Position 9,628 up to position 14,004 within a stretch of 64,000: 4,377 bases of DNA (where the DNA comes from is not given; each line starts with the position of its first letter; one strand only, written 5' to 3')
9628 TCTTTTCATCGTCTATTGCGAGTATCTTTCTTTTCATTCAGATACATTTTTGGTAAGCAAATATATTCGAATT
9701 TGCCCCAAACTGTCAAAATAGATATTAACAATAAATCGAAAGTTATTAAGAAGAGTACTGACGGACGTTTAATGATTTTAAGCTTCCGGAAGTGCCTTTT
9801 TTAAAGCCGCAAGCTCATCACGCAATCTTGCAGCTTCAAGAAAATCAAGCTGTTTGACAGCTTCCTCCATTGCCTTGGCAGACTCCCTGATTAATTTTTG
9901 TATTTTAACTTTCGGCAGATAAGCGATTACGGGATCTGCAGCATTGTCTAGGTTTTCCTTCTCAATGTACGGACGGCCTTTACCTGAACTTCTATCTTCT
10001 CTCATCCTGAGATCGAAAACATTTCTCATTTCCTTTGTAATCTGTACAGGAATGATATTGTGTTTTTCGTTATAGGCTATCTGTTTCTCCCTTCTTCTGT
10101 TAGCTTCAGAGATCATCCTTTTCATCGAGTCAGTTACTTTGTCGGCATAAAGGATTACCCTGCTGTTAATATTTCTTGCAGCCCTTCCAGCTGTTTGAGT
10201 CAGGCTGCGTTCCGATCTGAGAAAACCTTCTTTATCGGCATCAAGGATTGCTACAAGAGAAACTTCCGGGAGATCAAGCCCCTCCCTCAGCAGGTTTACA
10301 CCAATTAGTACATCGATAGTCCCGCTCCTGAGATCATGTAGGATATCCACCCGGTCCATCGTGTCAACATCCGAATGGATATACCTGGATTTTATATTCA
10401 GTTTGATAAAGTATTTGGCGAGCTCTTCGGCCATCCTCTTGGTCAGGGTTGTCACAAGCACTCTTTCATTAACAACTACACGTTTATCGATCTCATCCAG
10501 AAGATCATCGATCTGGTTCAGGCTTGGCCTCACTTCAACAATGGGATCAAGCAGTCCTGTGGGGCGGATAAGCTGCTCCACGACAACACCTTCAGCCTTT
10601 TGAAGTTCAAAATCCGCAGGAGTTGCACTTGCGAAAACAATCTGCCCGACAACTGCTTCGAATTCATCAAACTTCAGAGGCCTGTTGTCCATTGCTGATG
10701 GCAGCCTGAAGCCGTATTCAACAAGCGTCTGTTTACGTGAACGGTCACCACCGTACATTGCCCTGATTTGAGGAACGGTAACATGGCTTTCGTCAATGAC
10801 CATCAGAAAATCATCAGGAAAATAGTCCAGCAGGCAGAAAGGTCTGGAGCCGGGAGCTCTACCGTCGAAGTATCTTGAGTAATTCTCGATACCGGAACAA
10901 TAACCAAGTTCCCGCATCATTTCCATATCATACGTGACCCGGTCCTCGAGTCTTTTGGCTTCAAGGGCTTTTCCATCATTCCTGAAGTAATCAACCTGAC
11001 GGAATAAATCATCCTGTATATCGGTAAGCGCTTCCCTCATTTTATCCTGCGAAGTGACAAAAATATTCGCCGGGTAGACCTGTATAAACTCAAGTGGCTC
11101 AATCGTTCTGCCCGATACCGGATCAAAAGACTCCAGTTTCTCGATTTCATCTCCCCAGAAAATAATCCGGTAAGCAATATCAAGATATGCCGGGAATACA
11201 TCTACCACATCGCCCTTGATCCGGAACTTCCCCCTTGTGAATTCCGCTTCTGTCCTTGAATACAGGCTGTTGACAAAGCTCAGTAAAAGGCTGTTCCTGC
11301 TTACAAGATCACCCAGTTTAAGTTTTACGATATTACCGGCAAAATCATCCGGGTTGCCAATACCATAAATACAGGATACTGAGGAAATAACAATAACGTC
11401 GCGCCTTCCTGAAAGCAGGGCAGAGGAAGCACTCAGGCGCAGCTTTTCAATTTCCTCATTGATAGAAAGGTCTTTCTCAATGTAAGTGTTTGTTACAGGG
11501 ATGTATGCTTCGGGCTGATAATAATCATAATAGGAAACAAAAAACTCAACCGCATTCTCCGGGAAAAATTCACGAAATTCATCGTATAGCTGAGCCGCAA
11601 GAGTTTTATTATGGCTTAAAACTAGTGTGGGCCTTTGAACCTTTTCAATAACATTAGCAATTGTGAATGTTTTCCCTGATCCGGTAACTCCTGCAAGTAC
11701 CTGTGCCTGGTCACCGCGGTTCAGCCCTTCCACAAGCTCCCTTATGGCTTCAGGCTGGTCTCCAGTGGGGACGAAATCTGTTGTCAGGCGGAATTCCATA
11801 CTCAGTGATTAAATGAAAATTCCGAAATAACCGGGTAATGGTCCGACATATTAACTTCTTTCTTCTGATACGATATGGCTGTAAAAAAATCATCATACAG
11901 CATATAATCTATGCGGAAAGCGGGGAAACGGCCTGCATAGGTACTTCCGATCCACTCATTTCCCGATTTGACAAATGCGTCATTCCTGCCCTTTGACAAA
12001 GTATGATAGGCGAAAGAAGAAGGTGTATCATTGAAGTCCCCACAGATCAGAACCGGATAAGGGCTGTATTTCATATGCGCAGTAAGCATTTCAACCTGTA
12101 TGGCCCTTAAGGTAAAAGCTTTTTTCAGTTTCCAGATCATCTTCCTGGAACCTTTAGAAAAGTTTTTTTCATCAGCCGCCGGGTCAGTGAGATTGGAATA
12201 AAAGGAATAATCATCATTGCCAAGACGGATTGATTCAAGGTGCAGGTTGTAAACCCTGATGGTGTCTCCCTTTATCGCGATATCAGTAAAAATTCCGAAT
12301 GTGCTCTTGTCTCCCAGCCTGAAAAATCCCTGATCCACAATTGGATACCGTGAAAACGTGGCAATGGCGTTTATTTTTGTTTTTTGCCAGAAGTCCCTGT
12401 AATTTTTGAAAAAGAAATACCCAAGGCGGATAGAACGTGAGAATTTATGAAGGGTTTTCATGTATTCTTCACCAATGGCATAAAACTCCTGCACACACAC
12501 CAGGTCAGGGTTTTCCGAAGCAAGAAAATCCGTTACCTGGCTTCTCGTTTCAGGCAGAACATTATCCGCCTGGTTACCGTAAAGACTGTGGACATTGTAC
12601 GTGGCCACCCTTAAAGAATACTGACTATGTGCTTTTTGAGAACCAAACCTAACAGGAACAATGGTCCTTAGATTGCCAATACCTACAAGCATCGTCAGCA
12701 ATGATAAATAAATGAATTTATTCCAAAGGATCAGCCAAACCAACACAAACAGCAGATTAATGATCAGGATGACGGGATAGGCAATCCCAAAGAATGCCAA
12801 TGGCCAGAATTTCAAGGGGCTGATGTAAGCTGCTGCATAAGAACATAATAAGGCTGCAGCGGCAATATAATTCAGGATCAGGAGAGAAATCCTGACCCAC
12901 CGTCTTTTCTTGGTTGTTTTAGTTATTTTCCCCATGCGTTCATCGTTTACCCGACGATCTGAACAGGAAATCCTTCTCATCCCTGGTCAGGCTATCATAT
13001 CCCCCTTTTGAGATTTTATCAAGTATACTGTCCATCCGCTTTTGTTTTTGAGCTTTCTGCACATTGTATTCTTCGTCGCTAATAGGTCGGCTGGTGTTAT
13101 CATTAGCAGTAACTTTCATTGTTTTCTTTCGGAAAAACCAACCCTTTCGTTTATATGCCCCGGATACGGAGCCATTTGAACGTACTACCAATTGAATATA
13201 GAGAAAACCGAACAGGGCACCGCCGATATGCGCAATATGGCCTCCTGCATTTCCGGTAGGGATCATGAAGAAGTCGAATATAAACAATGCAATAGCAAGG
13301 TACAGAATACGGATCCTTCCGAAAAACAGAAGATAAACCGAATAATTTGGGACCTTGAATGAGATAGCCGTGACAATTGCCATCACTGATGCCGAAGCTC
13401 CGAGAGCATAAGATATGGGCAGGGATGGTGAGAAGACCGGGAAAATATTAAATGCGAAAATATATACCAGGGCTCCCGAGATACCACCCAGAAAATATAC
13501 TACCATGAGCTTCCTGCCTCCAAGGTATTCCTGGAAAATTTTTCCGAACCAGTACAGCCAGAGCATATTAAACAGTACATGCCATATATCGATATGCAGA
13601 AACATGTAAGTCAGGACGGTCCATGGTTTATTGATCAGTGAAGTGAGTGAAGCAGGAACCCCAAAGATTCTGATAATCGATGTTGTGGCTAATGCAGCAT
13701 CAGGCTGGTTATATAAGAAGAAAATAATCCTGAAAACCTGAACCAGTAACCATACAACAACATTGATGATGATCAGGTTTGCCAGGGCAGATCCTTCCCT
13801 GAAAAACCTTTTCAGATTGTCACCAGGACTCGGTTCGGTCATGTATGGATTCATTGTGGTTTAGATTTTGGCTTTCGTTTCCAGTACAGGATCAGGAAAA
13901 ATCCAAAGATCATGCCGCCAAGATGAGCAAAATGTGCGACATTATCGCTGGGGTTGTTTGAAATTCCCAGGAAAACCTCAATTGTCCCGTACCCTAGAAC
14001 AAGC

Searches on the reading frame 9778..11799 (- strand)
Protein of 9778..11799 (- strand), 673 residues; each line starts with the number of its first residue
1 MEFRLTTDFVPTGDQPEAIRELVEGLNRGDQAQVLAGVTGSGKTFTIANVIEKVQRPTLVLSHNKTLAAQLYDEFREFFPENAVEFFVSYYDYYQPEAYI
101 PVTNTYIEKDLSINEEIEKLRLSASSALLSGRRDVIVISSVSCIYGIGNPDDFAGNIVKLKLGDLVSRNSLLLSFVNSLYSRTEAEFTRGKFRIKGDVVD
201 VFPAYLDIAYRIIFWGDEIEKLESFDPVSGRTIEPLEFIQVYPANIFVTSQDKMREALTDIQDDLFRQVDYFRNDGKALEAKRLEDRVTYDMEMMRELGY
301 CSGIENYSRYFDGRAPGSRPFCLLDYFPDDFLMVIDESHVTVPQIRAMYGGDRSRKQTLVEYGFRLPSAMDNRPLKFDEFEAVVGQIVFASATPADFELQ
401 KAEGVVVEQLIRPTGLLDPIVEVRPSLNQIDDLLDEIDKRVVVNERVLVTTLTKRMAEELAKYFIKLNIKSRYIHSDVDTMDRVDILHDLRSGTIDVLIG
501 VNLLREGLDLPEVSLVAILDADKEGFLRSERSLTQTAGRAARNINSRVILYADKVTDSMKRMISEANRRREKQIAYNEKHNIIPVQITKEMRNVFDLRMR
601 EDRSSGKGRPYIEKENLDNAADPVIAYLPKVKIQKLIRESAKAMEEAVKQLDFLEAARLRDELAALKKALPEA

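Call 7: search_protein_families(library=pfam, proteins=[window:9778-11799:-], max_evalue=0.001)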
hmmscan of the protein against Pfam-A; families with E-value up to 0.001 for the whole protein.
window:9778-11799:- (673 aa): 7 families
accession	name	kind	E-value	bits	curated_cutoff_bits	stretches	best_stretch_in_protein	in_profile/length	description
PF17757.6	UvrB_inter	-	1.1e-28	99.6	22.9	1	158-247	1-91/91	UvrB interaction domain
PF12344.14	UvrB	-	1.4e-19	70.1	27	1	550-591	1-42/43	Ultra-violet resistance protein B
PF00271.37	Helicase_C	-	8e-19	68.4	23.5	1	431-543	4-109/110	Helicase conserved C-terminal domain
PF04851.21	ResIII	-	5.2e-13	49.7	22.5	1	13-85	6-83/164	Type III restriction enzyme, res subunit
PF02151.25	UVR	-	2.7e-07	30.6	21.5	1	635-668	2-35/36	UvrB/uvrC motif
PF00270.35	DEAD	-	1.4e-06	28.6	26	1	14-82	3-72/167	DEAD/DEAH box helicase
PF13604.12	AAA_30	-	0.00073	19.8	27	0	14-74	5-65/191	AAA domain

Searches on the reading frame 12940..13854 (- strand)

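Call 7: search_protein_families(library=pfam, proteins=[window:12940-13854:-], max_evalue=0.001)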
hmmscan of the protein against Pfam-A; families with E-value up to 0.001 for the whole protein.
window:12940-13854:- (304 aa): 2 families
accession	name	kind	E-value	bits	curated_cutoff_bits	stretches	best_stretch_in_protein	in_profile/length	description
PF01694.28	Rhomboid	-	4.2e-24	85.8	22.6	1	76-225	3-142/143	Rhomboid domain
PF20216.3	DUF6576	-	8.5e-13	48.7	27.3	1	260-301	4-45/47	Family of unknown function (DUF6576)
